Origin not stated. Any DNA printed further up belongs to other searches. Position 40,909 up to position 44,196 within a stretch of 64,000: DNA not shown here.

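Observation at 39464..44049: Candidate undescribed membrane-linked molybdoenzyme: hotdog protein + H-x13-H x2 membrane protein + ferredoxin-fused, Tat-less bis-MGD oxidoreductase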

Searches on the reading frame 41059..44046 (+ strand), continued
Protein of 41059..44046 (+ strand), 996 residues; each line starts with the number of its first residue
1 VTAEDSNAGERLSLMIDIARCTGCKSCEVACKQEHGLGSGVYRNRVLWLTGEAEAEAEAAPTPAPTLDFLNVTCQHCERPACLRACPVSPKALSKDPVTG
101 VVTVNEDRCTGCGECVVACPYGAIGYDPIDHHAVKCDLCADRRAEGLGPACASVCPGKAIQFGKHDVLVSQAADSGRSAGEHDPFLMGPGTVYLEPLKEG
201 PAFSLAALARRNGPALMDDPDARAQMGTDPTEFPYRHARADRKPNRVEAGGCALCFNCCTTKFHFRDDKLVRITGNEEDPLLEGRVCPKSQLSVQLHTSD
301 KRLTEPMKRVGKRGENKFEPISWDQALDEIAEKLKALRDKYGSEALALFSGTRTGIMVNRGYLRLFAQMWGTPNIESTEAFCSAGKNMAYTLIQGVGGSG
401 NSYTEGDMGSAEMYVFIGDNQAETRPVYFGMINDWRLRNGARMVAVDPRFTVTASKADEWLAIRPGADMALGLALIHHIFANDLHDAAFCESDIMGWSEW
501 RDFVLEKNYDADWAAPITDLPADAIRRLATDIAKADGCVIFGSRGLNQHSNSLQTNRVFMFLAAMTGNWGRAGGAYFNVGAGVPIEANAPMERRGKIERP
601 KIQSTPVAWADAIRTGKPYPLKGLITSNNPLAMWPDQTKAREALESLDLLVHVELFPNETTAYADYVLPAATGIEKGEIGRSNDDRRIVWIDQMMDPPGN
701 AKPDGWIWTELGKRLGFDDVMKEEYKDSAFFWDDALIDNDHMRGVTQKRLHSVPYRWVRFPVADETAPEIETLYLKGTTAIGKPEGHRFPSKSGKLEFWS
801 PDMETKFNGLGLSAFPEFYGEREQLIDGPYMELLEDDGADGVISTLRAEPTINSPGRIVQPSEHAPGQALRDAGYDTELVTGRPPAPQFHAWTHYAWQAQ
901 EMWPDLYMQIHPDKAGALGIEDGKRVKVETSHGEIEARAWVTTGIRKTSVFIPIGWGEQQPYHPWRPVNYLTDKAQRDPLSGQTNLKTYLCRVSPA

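Call 29: search_solved_structures(query=window:41059-44046:+, max_evalue=1e-45, show_alignments=4)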
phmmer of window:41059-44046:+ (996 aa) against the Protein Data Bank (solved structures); distinct sequences matched with E-value up to 1e-45: 4.
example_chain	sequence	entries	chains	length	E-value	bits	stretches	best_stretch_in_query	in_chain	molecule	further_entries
2vpw_A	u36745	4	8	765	1.1e-66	228.6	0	252-577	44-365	THIOSULFATE REDUCTASE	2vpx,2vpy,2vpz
7qv7_S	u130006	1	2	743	1.9e-58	201.3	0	251-575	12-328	Hydrogen dependent carbon dioxide reductase subunit FdhF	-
7bkb_D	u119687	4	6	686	1e-54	189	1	249-774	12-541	Formate dehydrogenase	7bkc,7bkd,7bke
2e7z_A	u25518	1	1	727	9.2e-48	165.9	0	252-570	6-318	Acetylene hydratase Ahy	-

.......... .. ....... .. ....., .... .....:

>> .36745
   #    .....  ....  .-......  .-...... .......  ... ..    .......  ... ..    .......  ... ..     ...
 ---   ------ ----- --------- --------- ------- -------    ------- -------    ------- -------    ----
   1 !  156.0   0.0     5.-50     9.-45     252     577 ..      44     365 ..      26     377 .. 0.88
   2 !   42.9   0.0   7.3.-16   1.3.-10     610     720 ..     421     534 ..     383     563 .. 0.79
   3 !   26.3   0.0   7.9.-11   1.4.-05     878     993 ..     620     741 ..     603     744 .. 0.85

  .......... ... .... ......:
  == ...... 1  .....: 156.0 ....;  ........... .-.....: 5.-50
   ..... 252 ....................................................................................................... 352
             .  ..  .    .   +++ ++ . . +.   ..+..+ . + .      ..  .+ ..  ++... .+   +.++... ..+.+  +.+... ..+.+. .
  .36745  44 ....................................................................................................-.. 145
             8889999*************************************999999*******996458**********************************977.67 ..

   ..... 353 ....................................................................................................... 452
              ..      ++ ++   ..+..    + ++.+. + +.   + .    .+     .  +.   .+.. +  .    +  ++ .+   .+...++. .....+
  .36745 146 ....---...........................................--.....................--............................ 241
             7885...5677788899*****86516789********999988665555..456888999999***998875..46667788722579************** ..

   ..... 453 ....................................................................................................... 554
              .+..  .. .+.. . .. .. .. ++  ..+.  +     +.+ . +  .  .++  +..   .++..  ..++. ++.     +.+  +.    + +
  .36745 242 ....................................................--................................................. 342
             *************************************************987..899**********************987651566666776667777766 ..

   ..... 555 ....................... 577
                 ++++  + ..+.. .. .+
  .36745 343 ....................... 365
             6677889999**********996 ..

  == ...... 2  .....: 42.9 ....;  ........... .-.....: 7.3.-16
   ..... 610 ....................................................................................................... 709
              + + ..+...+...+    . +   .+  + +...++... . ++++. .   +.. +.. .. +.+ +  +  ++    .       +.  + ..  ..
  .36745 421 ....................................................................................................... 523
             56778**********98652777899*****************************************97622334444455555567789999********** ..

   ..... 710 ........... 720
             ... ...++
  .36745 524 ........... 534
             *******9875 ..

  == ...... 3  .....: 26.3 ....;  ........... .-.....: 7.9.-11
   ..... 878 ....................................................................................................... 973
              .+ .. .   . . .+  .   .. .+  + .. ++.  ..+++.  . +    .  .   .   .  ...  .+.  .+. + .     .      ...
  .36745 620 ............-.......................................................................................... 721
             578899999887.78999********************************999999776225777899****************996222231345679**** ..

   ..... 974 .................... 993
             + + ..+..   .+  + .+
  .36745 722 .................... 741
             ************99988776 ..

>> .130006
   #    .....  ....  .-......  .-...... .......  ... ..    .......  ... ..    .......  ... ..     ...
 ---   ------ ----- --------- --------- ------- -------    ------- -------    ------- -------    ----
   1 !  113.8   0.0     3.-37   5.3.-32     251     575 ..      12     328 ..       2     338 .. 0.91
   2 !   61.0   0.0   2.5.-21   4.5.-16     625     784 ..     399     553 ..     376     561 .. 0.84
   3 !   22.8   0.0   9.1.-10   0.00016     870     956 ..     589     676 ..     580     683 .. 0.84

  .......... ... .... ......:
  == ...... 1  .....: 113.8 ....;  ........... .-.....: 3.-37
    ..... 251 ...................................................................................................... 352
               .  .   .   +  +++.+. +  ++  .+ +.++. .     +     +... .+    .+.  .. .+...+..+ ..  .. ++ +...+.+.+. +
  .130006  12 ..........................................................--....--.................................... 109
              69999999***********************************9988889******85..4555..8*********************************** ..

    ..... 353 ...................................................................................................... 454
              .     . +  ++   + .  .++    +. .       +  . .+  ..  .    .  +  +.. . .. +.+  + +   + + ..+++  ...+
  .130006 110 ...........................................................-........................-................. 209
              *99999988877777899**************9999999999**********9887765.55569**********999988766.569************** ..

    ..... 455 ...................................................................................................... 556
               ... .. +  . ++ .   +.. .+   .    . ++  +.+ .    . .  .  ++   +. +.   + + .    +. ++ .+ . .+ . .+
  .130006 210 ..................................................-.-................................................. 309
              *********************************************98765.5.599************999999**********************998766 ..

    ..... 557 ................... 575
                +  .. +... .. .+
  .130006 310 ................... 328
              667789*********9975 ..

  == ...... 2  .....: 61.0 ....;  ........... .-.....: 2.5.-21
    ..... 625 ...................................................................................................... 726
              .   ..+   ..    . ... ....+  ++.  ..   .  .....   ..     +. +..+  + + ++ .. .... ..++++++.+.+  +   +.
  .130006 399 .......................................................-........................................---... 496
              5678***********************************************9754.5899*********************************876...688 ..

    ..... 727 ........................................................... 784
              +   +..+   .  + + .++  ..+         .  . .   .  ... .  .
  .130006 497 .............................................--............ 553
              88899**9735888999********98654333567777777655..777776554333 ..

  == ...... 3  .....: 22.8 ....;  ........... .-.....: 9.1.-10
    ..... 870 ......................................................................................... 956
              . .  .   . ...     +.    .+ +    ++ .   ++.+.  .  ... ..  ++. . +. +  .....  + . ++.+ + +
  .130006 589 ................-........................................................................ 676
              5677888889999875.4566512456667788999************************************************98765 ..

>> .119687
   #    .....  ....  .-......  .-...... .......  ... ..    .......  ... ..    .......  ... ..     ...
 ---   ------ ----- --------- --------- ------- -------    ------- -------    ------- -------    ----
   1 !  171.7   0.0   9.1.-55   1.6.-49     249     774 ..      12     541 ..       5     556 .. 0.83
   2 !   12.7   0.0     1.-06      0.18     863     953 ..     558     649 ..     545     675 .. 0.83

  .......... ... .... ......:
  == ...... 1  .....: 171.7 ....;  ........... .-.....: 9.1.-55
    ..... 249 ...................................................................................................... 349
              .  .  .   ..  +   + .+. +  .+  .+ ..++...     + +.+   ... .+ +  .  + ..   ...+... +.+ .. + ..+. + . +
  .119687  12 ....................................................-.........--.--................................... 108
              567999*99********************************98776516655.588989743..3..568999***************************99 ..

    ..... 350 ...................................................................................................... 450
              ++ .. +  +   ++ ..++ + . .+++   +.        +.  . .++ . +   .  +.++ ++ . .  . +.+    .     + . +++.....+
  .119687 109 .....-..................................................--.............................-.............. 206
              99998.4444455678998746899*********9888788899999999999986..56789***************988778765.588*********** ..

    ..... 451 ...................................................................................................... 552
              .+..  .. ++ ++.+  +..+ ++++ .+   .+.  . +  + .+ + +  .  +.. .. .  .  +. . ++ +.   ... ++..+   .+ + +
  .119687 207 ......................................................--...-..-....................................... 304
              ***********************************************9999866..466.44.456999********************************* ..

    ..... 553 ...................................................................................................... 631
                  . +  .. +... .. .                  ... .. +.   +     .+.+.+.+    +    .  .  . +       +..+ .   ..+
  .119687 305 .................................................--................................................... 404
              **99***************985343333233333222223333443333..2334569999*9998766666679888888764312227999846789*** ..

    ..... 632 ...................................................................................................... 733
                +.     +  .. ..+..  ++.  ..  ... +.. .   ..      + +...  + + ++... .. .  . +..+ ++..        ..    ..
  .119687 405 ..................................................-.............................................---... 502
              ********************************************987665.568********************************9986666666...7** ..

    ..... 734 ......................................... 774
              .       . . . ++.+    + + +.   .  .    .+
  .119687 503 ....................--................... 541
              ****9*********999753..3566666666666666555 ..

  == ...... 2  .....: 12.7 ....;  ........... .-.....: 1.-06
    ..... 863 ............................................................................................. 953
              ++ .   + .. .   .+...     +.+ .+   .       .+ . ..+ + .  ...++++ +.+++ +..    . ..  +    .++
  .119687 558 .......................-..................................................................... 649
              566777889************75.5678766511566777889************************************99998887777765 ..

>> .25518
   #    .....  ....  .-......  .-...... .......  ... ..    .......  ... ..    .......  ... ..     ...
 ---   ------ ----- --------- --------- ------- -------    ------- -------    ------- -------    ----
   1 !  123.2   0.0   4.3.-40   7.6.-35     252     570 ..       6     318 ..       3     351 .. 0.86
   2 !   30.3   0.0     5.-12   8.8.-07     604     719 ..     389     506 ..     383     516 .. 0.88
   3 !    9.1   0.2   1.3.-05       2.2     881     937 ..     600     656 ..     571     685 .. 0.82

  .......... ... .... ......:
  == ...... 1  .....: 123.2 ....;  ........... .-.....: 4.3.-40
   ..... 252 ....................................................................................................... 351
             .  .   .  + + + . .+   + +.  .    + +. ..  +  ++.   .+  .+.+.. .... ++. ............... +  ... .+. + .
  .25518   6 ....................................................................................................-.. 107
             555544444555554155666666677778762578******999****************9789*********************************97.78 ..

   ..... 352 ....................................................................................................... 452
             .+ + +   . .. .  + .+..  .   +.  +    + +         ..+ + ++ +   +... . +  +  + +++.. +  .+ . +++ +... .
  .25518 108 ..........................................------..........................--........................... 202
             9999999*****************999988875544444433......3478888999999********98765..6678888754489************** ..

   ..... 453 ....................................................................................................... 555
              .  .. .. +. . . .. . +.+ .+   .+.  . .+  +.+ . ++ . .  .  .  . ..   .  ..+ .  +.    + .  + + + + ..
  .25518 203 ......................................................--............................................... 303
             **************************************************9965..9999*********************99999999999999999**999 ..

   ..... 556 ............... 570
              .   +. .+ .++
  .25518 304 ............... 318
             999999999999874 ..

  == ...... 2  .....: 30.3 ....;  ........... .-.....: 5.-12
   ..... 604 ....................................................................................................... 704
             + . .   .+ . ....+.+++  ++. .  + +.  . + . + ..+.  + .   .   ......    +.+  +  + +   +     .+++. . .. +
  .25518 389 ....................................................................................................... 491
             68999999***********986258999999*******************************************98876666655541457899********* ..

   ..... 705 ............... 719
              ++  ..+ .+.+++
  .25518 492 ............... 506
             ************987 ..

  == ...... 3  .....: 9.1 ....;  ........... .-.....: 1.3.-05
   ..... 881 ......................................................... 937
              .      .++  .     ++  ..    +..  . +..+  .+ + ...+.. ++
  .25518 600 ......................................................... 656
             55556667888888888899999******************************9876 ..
